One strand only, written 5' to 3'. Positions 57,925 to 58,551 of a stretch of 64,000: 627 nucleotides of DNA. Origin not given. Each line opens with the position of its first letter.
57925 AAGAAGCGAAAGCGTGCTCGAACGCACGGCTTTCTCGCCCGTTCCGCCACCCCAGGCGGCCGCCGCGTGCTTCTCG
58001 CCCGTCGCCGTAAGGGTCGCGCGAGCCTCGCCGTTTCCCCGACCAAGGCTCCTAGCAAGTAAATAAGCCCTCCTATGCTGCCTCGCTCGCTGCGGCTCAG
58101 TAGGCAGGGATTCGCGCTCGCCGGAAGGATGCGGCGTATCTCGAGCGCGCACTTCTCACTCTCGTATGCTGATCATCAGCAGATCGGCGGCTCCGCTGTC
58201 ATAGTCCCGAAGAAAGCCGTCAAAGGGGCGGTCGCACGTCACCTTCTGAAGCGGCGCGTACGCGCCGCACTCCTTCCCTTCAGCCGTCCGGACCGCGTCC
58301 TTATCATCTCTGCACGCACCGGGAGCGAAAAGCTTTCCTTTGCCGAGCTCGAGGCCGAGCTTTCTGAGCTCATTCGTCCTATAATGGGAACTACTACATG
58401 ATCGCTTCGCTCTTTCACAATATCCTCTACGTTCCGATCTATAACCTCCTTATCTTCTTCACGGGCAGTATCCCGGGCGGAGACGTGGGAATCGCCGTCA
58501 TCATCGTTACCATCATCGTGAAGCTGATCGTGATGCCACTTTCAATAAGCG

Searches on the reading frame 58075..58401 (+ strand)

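Call 40: search_protein_families(library=pfam, proteins=[window:58075-58401:+], max_evalue=0.001)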
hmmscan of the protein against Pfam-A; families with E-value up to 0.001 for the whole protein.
window:58075-58401:+ (108 aa): 1 family
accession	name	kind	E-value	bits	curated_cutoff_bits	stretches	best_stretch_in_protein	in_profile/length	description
PF00825.24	Ribonuclease_P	-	7.7e-12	45.7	22.3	1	17-101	18-106/109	Ribonuclease P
